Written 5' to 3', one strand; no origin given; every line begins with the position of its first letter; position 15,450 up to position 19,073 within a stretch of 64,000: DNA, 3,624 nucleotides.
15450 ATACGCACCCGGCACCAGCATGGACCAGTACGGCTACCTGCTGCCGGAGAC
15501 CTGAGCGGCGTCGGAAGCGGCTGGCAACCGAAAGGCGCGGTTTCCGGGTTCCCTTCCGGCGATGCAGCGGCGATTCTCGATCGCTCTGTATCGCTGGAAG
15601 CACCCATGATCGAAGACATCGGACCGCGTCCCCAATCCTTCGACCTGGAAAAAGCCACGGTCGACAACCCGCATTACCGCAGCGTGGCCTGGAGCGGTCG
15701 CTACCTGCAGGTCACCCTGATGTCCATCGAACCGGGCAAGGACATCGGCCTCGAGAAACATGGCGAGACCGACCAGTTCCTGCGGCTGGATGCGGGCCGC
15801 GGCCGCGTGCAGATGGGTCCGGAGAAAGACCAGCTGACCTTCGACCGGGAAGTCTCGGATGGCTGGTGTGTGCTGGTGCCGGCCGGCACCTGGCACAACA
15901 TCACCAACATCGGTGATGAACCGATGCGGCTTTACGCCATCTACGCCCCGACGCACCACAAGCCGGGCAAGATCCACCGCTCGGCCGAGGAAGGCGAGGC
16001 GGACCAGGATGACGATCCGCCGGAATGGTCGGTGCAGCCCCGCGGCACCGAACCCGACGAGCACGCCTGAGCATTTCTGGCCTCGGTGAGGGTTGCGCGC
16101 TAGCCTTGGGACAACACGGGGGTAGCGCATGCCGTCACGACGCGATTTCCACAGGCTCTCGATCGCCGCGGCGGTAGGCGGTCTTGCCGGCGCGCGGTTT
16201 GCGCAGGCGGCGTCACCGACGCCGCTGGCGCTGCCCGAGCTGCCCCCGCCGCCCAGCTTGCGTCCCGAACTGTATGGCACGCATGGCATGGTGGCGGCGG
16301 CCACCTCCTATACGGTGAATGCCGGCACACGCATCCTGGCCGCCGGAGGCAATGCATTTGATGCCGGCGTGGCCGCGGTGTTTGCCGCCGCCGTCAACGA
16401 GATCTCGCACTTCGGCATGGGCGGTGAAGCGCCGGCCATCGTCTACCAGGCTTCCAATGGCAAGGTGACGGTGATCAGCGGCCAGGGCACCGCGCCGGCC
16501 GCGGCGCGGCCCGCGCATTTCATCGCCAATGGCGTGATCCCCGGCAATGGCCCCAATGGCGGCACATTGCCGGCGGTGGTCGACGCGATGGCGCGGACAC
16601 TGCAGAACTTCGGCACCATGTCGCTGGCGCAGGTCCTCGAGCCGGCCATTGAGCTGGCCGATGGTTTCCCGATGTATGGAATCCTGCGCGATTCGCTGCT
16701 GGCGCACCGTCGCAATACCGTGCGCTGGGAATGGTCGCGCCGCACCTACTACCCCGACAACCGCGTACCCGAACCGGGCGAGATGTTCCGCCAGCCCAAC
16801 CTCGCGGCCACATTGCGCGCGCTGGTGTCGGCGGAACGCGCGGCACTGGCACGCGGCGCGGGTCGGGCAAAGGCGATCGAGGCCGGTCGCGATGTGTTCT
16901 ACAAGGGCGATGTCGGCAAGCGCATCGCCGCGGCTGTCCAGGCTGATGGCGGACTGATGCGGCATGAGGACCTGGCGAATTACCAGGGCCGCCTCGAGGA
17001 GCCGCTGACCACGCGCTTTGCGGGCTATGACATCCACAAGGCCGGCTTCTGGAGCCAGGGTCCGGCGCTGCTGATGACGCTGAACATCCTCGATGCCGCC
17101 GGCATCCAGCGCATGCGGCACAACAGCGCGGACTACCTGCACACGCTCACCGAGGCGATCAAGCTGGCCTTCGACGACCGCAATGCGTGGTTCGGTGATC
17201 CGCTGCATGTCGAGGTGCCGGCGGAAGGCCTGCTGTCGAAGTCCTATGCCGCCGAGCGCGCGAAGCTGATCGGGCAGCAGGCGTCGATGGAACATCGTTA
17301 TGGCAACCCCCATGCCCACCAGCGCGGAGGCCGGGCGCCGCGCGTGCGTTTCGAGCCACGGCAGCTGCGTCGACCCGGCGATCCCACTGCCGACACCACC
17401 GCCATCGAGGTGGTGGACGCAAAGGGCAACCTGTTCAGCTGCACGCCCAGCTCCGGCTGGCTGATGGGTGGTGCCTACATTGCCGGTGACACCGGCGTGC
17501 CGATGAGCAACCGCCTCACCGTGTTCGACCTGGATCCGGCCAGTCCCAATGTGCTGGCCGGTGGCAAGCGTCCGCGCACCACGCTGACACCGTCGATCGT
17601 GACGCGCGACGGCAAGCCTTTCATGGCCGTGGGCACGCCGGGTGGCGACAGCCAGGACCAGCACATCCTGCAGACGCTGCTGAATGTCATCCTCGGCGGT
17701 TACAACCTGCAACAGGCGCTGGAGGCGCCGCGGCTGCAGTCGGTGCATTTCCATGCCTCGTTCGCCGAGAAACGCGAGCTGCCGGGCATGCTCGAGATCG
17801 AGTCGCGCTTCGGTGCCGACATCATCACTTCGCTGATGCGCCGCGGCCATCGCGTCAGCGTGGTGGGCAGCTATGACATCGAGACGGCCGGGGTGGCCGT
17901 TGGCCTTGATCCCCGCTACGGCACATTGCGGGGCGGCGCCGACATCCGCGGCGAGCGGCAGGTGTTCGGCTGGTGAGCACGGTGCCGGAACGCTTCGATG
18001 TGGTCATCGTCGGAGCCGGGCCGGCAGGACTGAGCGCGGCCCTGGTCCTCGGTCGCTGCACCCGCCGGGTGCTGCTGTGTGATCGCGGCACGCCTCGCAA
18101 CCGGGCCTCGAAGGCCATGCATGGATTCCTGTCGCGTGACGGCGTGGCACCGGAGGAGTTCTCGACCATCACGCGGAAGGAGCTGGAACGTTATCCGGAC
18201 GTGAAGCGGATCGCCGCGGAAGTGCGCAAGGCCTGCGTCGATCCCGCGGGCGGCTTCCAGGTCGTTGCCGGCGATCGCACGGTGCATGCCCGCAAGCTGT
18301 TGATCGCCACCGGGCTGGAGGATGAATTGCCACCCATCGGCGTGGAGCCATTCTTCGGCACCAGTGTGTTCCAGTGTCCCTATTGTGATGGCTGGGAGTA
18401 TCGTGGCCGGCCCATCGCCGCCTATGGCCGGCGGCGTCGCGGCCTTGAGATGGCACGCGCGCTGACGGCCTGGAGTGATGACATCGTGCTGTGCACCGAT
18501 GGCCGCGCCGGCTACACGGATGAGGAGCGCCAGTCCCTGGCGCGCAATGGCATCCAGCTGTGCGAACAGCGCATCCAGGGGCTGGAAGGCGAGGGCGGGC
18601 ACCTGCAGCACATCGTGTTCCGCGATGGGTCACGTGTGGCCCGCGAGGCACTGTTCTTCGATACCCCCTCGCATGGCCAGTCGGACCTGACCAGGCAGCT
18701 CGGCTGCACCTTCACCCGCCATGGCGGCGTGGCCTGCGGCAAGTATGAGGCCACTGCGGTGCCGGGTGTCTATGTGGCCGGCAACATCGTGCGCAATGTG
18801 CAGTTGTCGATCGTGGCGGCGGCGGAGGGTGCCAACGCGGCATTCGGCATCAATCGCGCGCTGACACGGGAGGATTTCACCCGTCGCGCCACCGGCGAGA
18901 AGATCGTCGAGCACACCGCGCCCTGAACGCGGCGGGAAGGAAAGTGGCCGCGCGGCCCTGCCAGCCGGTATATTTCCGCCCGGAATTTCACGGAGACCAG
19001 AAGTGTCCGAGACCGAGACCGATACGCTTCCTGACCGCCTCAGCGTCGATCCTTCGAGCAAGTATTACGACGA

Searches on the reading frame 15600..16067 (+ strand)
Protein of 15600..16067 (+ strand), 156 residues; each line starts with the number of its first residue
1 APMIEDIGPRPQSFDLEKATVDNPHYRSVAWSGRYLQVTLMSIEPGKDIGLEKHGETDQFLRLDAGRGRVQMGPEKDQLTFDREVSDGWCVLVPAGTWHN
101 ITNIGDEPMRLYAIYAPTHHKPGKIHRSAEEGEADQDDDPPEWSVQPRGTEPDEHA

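Call 18: search_protein_families(library=pfam, proteins=[window:15600-16067:+], max_evalue=0.001)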
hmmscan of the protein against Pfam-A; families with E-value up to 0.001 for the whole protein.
window:15600-16067:+ (156 aa): 1 family
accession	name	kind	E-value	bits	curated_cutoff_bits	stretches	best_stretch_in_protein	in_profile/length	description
PF07883.17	Cupin_2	-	8.1e-12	45.1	27.2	1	40-115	2-70/70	Cupin domain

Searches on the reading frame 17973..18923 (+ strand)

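Call 18: search_protein_families(library=pfam, proteins=[window:17973-18923:+], max_evalue=0.001)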
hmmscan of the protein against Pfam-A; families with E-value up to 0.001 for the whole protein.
window:17973-18923:+ (317 aa): 10 families
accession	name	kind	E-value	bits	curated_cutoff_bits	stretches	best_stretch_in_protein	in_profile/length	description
PF07992.20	Pyr_redox_2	-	4.4e-23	82.6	26.1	1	8-286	1-291/291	Pyridine nucleotide-disulphide oxidoreductase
PF01266.30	DAO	-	2.3e-08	34.4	27.9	1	9-57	1-50/353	FAD dependent oxidoreductase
PF03486.20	HI0933_like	-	3.1e-06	27.2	50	1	9-40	2-33/244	HI0933-like protein Rossmann domain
PF00890.30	FAD_binding_2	-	5.4e-06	26.3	20.4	1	9-49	1-41/414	FAD binding domain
PF01494.25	FAD_binding_3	-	2.3e-05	24.3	22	1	8-48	2-42/349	FAD binding domain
PF13738.12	Pyr_redox_3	-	4.1e-05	23.4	30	0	11-40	1-31/305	Pyridine nucleotide-disulphide oxidoreductase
PF01134.28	GIDA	-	7.4e-05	22.4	22.1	0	9-36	1-28/391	Glucose inhibited division protein A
PF05834.18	Lycopene_cycl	-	0.00012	21.8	23.4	0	9-39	1-33/380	Lycopene cyclase protein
PF01946.23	Thi4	-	0.00025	20.8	26.2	1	8-30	18-41/235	Thi4 family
PF12831.13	FAD_oxidored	-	0.00026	20.8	27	1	9-38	1-30/416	FAD dependent oxidoreductase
